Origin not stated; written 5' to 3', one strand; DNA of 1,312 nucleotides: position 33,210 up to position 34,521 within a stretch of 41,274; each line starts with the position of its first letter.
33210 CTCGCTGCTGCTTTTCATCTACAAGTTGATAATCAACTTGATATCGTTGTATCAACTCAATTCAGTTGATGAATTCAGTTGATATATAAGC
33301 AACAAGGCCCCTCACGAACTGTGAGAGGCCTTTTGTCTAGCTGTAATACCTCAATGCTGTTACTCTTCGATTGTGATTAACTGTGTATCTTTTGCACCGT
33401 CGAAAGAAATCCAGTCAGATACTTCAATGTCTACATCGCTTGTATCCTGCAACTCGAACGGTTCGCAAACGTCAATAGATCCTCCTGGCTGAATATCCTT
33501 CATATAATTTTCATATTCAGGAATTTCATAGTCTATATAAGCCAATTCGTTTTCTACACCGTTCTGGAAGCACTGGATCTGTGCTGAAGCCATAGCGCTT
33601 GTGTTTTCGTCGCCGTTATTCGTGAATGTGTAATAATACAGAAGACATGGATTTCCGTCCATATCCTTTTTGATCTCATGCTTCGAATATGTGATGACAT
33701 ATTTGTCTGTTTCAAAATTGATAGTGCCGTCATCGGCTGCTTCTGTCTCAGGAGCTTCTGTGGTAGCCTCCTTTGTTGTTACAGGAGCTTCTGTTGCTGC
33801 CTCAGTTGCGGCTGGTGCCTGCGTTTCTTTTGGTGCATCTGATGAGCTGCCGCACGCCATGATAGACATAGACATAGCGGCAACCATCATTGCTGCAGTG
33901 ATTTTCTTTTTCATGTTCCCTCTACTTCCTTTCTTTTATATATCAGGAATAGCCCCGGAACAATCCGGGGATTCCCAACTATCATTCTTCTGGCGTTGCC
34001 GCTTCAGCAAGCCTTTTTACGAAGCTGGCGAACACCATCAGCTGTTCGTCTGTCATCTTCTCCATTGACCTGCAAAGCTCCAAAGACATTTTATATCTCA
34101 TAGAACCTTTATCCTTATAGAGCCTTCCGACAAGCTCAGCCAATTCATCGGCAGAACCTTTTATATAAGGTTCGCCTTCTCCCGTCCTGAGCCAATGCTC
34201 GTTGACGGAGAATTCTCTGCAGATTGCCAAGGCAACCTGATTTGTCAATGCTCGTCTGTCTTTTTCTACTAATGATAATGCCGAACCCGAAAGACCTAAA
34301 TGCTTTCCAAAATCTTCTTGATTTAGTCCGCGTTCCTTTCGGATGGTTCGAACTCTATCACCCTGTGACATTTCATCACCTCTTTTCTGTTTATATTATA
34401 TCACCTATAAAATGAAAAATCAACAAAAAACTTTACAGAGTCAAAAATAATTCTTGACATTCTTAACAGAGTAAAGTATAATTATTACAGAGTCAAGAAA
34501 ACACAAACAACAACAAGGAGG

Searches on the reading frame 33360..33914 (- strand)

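Call 69: search_protein_families(library=pfam, proteins=[window:33360-33914:-], max_evalue=0.01)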
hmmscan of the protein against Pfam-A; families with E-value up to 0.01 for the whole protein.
window:33360-33914:- (184 aa): 1 family
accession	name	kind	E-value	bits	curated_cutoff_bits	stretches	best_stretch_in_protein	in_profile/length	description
PF16729.10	DUF5067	-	4.3e-26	91.7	27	1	49-167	3-126/126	Domain of unknown function (DUF5067)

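Call 70: search_protein_families(library=phrogs, proteins=[window:33360-33914:-], max_evalue=0.001)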
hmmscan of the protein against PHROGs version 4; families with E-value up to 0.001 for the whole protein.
window:33360-33914:- (184 aa): 3 families
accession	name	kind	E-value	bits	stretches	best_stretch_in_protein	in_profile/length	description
phrog_806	-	unknown function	5.9e-12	47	1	1-179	1-183/187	-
phrog_5610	-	unknown function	3.3e-05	24.5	1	1-172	1-167/316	-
phrog_2316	-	unknown function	0.00066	20.5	1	1-106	1-114/191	-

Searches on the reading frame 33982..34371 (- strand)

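Call 69: search_protein_families(library=pfam, proteins=[window:33982-34371:-], max_evalue=0.01)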
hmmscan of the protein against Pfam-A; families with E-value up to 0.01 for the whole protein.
window:33982-34371:- (129 aa): 5 families
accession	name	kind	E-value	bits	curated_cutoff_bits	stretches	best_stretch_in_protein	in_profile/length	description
PF01381.28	HTH_3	-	3.5e-09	37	23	1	7-61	1-55/55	Helix-turn-helix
PF12844.13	HTH_19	-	4e-09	36.7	30.2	1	4-67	1-64/64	Helix-turn-helix domain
PF13560.12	HTH_31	-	2.8e-08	34.4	27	1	4-52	3-52/64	Helix-turn-helix domain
PF22495.2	HTH_92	-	0.0026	17.5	27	1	8-39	1-32/45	RsaL-like HTH domain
PF13443.12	HTH_26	-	0.0087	16.7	22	0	8-56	3-52/63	Cro/C1-type HTH DNA-binding domain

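Call 70: search_protein_families(library=phrogs, proteins=[window:33982-34371:-], max_evalue=0.001)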
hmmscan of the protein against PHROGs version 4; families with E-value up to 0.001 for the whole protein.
window:33982-34371:- (129 aa): 12 families
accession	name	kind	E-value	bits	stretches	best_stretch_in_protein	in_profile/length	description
phrog_8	-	transcription regulation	2.1e-16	61.3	1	2-94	161-242/346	transcriptional regulator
phrog_2328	-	transcription regulation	1.1e-10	42.4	1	4-77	17-90/128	transcriptional repressor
phrog_4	-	transcription regulation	4e-10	40.2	1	1-73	135-203/400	transcriptional repressor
phrog_2967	-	transcription regulation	1.5e-07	32.2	1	5-69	13-77/225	transcriptional regulator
phrog_147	-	transcription regulation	7.9e-07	30.4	1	1-70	3-75/100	transcriptional regulator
phrog_3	-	transcription regulation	1.9e-06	28.9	1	2-93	88-176/430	transcriptional repressor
phrog_2439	-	transcription regulation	4.5e-06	26.8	1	3-69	8-73/367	transcriptional regulator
phrog_5823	-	transcription regulation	8.9e-06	26.1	1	1-67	5-72/404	transcriptional regulator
phrog_7241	-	transcription regulation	1.8e-05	25.8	1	5-59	64-118/122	transcriptional regulator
phrog_9710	-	unknown function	3e-05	25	1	18-72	30-86/95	-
phrog_2104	-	unknown function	0.00043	21.4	1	5-41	42-78/103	-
phrog_37093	-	transcription regulation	0.00098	19.5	0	5-28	8-31/42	transcriptional regulator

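Call 100: search_protein_families(library=ncbifam, proteins=[window:33982-34371:-], max_evalue=0.0001)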
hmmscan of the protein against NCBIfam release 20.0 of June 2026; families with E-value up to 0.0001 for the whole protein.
window:33982-34371:- (129 aa): 4 families
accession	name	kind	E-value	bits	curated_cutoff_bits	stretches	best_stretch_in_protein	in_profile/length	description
NF038139.1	Reg_Aceta_RamB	equivalog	1.7e-08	33.5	700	1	4-61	4-61/465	acetate metabolism transcriptional regulator RamB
TIGR03070.1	couple_hipB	subfamily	2.3e-07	30.7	71.65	1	4-52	4-52/58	type II toxin-antitoxin system Y4mF family antitoxin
NF041575.1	antitoxPezA_Strep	equivalog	4.6e-05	23.4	290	1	4-57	3-56/158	type II toxin-antitoxin system antitoxin PezA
NF041951.1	phage_RstR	subfamily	6.6e-05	23.1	80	0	1-61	1-61/108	RstR family transcriptional repressor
